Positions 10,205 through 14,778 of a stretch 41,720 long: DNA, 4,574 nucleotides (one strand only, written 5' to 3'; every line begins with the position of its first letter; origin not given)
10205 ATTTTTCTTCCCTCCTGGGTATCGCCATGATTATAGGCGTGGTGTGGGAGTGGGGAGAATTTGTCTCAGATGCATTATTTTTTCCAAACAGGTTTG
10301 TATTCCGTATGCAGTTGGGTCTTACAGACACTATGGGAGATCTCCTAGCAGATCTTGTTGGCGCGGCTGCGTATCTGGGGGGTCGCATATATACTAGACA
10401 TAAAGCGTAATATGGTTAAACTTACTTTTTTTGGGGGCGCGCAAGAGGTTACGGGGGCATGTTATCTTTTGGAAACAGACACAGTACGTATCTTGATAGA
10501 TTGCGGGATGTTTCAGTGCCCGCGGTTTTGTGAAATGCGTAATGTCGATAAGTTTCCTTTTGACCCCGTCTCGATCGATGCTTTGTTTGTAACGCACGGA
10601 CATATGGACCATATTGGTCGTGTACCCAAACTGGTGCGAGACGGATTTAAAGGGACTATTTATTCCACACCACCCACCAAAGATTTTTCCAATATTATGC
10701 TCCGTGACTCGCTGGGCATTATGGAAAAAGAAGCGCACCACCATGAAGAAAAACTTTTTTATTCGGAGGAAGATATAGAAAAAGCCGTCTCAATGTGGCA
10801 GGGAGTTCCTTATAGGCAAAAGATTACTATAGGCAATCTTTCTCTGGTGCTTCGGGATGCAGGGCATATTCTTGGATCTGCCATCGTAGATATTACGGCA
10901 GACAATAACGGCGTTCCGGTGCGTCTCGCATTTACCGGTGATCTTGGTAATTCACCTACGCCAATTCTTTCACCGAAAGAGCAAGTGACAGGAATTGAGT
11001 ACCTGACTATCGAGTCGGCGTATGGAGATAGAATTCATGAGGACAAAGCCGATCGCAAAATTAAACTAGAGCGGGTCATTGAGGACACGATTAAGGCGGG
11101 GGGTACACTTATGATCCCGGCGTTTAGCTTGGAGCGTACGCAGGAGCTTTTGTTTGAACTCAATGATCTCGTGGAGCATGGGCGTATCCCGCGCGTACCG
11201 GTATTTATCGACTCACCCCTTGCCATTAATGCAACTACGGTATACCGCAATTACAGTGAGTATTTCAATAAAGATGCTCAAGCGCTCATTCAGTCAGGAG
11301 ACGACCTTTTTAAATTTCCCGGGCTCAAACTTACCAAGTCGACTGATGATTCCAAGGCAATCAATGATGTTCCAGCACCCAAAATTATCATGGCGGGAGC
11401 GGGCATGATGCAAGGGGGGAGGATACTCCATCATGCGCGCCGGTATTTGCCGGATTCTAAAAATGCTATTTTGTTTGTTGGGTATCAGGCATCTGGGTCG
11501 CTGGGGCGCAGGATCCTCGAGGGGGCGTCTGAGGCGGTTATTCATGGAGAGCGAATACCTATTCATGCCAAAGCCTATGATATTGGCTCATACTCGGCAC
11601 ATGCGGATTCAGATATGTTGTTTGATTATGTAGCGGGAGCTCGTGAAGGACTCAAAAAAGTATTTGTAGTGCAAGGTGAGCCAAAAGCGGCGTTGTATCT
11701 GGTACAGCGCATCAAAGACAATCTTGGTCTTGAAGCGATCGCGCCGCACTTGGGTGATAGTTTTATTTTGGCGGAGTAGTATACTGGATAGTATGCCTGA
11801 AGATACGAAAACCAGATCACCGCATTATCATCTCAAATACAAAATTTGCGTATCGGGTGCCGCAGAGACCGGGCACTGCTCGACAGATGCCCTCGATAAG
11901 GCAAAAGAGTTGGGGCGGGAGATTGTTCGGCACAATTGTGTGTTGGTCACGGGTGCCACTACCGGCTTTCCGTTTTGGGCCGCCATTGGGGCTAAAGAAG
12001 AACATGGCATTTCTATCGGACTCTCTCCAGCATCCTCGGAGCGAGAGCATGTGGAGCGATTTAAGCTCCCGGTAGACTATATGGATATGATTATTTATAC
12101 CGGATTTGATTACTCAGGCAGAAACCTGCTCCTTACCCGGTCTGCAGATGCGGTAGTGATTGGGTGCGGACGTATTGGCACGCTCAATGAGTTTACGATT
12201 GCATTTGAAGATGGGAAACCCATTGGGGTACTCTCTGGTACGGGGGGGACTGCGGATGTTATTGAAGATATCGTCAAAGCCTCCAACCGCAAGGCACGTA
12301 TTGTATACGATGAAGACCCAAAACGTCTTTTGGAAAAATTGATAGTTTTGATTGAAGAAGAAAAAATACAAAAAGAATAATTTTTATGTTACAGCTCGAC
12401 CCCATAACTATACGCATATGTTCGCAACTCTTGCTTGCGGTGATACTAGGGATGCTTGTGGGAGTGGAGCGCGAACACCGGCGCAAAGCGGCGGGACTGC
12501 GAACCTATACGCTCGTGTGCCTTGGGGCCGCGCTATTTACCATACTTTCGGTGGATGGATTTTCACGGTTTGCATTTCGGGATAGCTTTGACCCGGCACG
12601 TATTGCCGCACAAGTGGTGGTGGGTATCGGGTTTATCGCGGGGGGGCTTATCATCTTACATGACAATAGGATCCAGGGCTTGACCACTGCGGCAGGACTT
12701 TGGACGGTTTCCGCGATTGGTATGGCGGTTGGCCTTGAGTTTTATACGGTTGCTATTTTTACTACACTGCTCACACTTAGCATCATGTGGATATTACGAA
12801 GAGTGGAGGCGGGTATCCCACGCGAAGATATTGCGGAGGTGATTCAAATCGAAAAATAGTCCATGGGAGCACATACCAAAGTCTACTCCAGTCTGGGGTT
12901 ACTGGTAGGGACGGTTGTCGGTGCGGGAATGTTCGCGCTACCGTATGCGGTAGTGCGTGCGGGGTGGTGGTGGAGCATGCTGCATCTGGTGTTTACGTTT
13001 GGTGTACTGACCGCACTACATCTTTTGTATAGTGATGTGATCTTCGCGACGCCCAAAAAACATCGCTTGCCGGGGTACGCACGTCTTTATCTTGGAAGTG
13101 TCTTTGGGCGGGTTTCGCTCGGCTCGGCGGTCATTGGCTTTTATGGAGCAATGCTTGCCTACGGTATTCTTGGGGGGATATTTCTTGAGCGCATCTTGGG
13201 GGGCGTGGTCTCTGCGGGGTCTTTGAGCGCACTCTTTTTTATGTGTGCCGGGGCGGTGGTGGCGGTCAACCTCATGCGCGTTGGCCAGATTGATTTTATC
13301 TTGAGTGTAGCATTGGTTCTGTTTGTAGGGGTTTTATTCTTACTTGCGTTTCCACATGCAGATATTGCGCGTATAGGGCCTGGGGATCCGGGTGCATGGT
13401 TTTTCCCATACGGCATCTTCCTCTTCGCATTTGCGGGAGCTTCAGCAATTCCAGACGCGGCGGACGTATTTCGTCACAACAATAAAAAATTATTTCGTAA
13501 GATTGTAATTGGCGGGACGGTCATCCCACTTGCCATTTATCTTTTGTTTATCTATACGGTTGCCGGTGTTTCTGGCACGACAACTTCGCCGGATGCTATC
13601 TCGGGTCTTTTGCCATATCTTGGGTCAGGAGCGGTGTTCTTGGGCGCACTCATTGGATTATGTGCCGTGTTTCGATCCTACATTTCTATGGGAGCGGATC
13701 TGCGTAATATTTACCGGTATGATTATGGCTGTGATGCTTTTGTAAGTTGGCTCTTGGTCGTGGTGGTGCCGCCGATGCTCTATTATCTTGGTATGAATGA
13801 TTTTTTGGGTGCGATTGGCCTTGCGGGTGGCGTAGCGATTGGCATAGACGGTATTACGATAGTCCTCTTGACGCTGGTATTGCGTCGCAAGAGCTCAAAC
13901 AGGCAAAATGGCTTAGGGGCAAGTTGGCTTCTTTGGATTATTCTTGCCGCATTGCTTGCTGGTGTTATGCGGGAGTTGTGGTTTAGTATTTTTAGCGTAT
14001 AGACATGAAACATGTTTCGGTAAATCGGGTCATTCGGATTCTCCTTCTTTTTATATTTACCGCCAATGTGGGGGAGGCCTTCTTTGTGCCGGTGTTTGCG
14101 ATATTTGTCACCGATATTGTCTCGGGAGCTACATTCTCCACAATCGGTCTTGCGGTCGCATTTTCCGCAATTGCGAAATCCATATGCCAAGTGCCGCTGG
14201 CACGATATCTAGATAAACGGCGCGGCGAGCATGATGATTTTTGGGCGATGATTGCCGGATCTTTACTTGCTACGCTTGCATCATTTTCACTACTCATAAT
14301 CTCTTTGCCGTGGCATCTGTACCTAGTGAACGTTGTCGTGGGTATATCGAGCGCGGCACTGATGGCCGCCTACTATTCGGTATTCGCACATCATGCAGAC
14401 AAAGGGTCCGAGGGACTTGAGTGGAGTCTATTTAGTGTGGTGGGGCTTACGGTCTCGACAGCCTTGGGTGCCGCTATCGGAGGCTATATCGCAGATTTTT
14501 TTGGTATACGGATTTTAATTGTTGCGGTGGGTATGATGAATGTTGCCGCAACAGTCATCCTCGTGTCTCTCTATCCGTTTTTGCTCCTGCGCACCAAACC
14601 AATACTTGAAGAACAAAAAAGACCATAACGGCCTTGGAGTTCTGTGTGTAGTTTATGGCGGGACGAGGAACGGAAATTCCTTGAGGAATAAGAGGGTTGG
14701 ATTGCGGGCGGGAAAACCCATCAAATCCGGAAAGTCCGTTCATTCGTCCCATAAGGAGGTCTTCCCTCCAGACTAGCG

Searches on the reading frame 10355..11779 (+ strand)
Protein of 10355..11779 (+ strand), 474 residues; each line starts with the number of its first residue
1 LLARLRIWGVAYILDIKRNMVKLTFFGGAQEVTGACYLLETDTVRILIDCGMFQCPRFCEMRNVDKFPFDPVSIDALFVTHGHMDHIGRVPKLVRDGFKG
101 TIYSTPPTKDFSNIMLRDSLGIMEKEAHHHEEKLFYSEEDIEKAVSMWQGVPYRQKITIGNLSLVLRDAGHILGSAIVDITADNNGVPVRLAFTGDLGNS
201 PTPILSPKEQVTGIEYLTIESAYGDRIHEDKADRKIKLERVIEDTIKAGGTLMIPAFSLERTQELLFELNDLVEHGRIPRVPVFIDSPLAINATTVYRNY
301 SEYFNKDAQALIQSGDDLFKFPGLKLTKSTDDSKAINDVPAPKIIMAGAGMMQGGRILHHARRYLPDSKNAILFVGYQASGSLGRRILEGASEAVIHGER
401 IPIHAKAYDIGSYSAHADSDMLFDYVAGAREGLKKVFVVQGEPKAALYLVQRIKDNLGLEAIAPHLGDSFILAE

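Call 23: search_protein_families(library=pfam, proteins=[window:10355-11779:+], max_evalue=0.001)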
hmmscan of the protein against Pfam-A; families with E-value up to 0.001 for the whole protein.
window:10355-11779:+ (474 aa): 5 families
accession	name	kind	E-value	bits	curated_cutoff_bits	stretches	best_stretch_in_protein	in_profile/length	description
PF10996.14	Beta-Casp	-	9.1e-40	136.4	27.7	1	262-387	1-120/120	Beta-Casp domain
PF16661.11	Lactamase_B_6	-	5.7e-11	42.6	27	1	38-183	1-152/193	Metallo-beta-lactamase superfamily domain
PF07521.17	RMMBL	-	6.8e-11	42.4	21.6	1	400-464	1-63/63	Zn-dependent metallo-hydrolase RNA specificity domain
PF00753.33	Lactamase_B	-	9.3e-11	42.5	22.7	1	33-105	5-75/196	Metallo-beta-lactamase superfamily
PF12706.13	Lactamase_B_2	-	9.4e-06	25.8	27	1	45-108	2-66/200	Beta-lactamase superfamily domain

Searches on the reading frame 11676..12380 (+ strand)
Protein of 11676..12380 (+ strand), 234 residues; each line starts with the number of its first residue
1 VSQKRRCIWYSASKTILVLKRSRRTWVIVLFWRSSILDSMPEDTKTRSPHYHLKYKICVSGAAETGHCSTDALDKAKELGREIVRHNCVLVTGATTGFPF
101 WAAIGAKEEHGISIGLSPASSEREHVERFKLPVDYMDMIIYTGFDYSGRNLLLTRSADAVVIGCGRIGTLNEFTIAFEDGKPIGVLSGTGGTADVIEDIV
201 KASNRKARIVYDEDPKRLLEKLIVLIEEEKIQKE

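Call 23: search_protein_families(library=pfam, proteins=[window:11676-12380:+], max_evalue=0.001)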
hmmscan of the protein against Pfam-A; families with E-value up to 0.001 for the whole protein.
window:11676-12380:+ (234 aa): 1 family
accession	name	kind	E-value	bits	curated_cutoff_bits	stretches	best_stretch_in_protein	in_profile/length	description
PF18306.6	LDcluster4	-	5.2e-34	117.5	26.3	1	54-218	1-150/151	SLOG cluster4 family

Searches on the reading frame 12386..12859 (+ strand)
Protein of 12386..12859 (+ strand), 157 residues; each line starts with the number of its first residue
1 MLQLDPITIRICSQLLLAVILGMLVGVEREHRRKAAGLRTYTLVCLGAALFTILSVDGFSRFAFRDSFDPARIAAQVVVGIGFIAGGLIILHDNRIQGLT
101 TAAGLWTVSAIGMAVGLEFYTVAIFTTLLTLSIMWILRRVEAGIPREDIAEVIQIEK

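Call 24: search_protein_families(library=pfam, proteins=[window:12386-12859:+], max_evalue=0.001)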
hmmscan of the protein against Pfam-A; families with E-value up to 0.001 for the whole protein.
window:12386-12859:+ (157 aa): 1 family
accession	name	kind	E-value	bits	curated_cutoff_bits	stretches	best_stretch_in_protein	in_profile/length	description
PF02308.21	MgtC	-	1e-39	136.1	31.4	1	15-141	1-119/121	MgtC family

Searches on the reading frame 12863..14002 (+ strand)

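Call 20: search_protein_families(library=pfam, proteins=[window:12863-14002:+], max_evalue=0.001)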
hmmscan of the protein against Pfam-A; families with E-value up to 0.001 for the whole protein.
window:12863-14002:+ (379 aa): 2 families
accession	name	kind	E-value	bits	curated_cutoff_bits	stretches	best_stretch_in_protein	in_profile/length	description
PF03222.19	Trp_Tyr_perm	-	3.5e-18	66.3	22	1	5-348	3-369/393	Tryptophan/tyrosine permease family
PF01490.24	Aa_trans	-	7.3e-07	28.6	25.6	1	6-229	4-246/410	Transmembrane amino acid transporter protein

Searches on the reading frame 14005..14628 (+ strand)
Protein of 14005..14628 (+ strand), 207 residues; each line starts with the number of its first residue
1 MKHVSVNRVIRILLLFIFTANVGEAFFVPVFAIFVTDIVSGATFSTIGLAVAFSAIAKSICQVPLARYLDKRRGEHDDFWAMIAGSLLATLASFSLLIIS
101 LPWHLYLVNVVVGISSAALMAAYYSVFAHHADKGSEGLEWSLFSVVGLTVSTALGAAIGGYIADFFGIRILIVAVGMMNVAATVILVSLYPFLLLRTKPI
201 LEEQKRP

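Call 20: search_protein_families(library=pfam, proteins=[window:14005-14628:+], max_evalue=0.001)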
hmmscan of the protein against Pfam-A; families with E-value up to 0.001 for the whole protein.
window:14005-14628:+ (207 aa): 3 families
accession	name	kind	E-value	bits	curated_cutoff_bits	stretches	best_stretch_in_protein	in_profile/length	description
PF07690.21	MFS_1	-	1.7e-14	53.9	33.4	1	14-190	2-172/347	Major Facilitator Superfamily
PF12832.13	MFS_1_like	-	2.8e-06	27.1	25.2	1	12-169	216-368/373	MFS_1 like family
PF11700.14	ATG22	-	0.0004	19.6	24.1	0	95-186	378-469/482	Vacuole effluxer Atg22 like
